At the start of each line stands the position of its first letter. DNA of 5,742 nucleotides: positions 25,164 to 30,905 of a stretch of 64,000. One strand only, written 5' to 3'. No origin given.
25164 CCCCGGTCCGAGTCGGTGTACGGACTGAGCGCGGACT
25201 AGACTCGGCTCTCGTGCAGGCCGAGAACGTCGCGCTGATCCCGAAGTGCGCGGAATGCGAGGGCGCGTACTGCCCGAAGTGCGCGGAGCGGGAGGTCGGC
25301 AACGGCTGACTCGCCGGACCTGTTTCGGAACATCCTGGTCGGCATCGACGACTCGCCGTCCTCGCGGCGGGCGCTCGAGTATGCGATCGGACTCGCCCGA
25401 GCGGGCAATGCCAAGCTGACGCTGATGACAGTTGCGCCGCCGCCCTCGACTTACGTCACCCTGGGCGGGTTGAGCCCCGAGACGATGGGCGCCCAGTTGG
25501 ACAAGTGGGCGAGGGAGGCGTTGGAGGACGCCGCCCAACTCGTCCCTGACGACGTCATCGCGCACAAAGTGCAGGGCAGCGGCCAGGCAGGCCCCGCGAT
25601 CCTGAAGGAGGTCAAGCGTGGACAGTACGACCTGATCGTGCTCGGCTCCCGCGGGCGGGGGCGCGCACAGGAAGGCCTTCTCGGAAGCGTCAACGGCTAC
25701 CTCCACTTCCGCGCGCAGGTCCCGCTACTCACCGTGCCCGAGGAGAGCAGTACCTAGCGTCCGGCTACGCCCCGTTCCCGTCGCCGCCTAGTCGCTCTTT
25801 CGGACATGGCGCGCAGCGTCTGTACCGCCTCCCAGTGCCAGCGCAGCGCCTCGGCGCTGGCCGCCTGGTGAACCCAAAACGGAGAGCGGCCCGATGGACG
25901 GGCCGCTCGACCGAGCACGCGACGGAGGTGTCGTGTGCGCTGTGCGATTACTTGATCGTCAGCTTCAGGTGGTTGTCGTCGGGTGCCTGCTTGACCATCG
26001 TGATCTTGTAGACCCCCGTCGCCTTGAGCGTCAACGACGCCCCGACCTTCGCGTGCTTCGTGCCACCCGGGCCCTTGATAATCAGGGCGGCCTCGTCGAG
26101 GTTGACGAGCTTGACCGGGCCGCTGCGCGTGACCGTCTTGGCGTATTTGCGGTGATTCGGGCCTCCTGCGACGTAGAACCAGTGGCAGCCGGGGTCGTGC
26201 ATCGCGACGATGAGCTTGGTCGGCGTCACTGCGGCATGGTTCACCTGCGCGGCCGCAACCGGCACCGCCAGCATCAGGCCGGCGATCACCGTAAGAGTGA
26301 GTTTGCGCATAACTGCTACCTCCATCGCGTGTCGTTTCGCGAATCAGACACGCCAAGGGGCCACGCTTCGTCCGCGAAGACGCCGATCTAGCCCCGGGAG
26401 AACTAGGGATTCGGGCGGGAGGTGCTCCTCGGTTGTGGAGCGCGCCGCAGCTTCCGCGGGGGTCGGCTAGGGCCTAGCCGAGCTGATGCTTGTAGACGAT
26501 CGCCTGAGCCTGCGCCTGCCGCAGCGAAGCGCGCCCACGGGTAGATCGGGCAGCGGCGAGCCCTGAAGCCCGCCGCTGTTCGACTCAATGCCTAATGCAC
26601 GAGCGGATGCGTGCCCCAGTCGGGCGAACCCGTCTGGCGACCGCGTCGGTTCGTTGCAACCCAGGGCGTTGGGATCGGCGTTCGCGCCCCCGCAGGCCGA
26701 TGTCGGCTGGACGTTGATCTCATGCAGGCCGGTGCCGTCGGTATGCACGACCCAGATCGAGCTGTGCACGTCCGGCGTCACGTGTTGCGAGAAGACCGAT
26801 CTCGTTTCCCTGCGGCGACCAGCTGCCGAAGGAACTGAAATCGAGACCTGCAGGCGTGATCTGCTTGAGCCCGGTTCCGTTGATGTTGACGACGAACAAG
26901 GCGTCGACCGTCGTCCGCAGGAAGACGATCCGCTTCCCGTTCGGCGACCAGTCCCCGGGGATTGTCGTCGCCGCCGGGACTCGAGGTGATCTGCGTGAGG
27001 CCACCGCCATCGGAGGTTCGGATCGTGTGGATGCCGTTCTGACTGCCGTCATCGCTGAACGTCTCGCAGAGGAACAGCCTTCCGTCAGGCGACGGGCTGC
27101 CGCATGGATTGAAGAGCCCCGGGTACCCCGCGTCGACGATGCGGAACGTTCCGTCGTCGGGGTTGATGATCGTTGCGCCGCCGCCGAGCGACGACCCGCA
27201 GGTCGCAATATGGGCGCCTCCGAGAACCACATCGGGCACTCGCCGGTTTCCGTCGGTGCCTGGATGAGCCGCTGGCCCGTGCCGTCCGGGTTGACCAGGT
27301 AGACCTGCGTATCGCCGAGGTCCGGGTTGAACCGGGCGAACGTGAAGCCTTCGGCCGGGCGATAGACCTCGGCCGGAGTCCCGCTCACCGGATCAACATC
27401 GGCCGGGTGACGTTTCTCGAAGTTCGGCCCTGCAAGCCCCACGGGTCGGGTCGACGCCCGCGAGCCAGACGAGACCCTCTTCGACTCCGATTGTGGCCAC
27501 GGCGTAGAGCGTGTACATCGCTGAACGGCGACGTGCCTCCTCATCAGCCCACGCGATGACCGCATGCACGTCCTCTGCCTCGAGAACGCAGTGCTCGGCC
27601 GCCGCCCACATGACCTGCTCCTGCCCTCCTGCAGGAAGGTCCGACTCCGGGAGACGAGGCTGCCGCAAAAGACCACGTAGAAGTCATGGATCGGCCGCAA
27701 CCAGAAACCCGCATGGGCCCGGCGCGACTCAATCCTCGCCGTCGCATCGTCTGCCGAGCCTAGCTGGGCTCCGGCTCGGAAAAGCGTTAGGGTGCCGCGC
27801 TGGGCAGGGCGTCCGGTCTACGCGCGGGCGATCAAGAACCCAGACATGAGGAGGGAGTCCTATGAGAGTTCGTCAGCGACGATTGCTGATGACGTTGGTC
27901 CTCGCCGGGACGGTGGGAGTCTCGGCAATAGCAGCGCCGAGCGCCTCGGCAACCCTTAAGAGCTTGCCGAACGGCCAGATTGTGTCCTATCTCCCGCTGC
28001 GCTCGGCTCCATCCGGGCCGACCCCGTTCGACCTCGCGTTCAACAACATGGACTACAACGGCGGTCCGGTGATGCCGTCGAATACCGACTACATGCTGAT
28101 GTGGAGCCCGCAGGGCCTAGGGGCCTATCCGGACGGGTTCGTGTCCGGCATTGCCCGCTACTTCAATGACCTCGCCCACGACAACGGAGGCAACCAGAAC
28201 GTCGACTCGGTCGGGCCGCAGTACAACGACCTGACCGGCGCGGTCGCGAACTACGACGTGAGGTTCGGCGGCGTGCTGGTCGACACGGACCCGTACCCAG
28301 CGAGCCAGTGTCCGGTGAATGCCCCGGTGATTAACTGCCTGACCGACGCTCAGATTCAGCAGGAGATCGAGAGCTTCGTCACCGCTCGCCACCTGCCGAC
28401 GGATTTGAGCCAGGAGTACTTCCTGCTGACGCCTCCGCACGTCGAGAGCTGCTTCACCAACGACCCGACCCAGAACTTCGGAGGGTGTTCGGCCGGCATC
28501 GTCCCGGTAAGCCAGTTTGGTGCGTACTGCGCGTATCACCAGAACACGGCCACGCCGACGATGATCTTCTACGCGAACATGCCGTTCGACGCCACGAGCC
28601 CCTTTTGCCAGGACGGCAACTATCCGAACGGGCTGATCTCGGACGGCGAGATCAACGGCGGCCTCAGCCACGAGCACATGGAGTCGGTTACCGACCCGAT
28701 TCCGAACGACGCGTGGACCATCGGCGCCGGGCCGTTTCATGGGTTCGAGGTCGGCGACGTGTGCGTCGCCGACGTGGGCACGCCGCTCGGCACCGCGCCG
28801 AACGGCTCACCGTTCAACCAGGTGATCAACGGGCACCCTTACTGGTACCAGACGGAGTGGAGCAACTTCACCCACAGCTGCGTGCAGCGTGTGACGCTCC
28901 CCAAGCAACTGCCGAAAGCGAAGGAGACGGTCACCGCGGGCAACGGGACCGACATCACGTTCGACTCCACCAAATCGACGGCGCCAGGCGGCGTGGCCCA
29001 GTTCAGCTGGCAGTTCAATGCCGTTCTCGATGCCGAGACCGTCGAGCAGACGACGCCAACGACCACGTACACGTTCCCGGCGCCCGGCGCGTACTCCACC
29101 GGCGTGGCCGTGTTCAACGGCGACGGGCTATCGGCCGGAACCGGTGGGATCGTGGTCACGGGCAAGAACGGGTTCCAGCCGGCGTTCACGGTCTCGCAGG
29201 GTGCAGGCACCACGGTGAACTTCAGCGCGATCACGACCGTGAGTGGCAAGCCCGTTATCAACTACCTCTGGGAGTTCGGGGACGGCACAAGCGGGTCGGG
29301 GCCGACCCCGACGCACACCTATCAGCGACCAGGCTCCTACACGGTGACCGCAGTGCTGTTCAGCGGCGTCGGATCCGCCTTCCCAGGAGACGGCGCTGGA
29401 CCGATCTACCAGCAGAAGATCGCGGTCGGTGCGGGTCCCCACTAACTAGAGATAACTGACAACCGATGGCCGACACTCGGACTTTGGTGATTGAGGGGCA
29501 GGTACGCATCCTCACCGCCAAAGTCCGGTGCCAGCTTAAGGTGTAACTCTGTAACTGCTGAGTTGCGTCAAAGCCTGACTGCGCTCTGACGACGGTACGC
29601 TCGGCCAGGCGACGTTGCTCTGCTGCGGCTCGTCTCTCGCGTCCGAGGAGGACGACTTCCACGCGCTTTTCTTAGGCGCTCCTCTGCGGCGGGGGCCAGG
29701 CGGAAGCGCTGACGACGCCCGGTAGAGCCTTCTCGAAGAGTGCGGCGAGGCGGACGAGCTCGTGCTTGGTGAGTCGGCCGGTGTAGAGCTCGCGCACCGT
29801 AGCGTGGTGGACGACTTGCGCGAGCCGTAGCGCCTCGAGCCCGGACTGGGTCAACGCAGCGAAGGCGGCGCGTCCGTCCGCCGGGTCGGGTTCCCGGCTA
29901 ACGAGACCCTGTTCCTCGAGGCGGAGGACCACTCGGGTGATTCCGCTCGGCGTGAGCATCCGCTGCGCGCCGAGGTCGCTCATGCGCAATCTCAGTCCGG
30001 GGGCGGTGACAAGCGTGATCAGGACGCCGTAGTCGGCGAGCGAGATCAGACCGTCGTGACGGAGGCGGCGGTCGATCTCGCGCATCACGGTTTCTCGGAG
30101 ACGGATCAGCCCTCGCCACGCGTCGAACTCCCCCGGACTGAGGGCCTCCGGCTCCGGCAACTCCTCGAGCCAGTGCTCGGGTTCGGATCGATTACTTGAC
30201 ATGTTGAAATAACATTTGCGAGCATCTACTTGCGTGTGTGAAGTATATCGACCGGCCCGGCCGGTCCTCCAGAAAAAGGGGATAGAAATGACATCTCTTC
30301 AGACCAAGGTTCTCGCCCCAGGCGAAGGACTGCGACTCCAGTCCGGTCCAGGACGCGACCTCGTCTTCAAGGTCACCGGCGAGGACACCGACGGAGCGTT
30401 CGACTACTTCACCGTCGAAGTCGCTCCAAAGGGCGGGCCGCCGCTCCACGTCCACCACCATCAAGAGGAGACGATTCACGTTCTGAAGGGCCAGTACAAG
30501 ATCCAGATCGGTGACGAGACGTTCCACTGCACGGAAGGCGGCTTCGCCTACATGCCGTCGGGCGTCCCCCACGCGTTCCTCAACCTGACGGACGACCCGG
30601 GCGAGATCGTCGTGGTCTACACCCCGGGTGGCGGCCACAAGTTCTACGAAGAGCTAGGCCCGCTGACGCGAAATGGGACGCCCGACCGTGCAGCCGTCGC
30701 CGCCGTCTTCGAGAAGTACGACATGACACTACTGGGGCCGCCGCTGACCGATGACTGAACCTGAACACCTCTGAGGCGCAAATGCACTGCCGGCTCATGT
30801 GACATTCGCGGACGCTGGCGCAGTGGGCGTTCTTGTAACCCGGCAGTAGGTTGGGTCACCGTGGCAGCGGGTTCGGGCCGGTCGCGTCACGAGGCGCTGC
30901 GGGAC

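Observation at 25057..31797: Perfect 40-bp direct repeat resembling a tRNA 3' end brackets 6.6 kb of cargo (att-like scars, no integrase)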

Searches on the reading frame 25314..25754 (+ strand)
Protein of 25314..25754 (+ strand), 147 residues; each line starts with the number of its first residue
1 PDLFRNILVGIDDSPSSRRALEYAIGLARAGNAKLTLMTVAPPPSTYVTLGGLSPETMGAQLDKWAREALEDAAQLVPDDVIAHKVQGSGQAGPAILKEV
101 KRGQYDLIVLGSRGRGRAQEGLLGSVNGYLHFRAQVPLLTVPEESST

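Call 43: search_protein_families(library=pfam, proteins=[window:25314-25754:+], max_evalue=0.01)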
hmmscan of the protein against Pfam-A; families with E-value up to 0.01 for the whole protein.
window:25314-25754:+ (147 aa): 2 families
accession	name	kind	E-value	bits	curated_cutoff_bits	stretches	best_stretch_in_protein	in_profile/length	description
PF00582.32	Usp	-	2e-27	96.9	24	1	4-142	2-141/141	Universal stress protein family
PF01012.27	ETF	-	0.0018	18.6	26.7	0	14-117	14-102/181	Electron transfer flavoprotein domain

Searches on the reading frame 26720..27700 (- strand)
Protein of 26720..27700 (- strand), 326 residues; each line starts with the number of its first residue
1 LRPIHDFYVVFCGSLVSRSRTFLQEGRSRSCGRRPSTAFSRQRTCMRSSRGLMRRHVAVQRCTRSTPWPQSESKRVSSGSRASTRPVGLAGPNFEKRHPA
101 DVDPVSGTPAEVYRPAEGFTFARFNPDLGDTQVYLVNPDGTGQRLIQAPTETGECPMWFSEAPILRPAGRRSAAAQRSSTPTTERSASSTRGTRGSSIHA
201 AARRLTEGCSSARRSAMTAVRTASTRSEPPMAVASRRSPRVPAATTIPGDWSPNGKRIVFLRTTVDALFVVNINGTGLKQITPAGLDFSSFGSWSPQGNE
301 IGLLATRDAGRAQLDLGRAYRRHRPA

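Call 43: search_protein_families(library=pfam, proteins=[window:26720-27700:-], max_evalue=0.01)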
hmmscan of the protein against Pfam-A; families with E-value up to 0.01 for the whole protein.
window:26720-27700:- (326 aa): 0 families

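Call 63: search_protein_families(library=pfam, proteins=[window:26720-27700:-], max_evalue=1)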
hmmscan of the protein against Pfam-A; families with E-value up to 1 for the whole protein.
window:26720-27700:- (326 aa): 1 family
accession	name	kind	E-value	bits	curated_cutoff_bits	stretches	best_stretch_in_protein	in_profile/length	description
PF07676.18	PD40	-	0.22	12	20.9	1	251-263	16-28/38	WD40-like Beta Propeller Repeat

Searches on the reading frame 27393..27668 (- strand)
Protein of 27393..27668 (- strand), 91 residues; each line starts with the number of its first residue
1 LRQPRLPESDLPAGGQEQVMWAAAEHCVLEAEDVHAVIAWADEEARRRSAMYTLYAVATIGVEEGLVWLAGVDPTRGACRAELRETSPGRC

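Call 63: search_protein_families(library=pfam, proteins=[window:27393-27668:-], max_evalue=1)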
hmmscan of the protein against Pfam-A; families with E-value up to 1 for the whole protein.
window:27393-27668:- (91 aa): 2 families
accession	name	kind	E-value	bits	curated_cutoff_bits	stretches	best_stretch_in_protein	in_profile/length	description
PF24076.1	DUF7368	-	0.023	15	27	1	15-75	103-162/163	Family of unknown function (DUF7368)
PF15924.11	ALG11_N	-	0.18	12.3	29.8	1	13-51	14-52/209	ALG11 mannosyltransferase N-terminus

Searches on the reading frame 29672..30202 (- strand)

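Call 43: search_protein_families(library=pfam, proteins=[window:29672-30202:-], max_evalue=0.01)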
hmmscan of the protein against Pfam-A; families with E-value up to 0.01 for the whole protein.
window:29672-30202:- (176 aa): 5 families
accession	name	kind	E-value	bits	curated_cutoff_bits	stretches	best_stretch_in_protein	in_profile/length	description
PF12802.13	MarR_2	-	3.6e-11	43.5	27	1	54-112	4-61/61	MarR family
PF01047.28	MarR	-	1.3e-09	38.2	24.6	1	53-112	1-58/59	MarR family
PF13463.12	HTH_27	-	5.2e-05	23.9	22.2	1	74-121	21-68/68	Winged helix DNA-binding domain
PF22381.2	Staph_reg_Sar_Rot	-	0.00029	21.3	27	1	53-122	12-79/85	Transcriptional regulator SarA/Rot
PF13545.12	HTH_Crp_2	-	0.0021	18.4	27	0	70-103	21-55/70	Crp-like helix-turn-helix domain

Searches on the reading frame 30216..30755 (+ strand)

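Call 43: search_protein_families(library=pfam, proteins=[window:30216-30755:+], max_evalue=0.01)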
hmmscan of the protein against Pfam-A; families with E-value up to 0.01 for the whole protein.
window:30216-30755:+ (180 aa): 8 families
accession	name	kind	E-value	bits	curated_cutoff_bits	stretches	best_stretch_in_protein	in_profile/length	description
PF07883.17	Cupin_2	-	6.3e-17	61.5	27.2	1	66-135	2-70/70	Cupin domain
PF01050.24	MannoseP_isomer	-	1.8e-06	28.6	23.6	1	58-134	24-100/116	Mannose-6-phosphate isomerase C-terminal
PF00190.28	Cupin_1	-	2.5e-05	24.3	22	1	66-135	37-113/151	Cupin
PF02311.25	AraC_binding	-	4.8e-05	23.5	21.1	1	80-128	19-68/135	AraC-like ligand binding domain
PF05899.18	Cupin_3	-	5.3e-05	23.3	23.5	1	79-117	21-60/74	EutQ-like cupin domain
PF16867.11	DMSP_lyase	-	0.00078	19.7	27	1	70-124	103-156/162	Dimethlysulfonioproprionate lyase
PF11699.14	CENP-C_C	-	0.0035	18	29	1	85-128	35-78/85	Mif2/CENP-C like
PF12973.13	Cupin_7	-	0.0081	16.4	27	0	67-123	38-89/105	ChrR Cupin-like domain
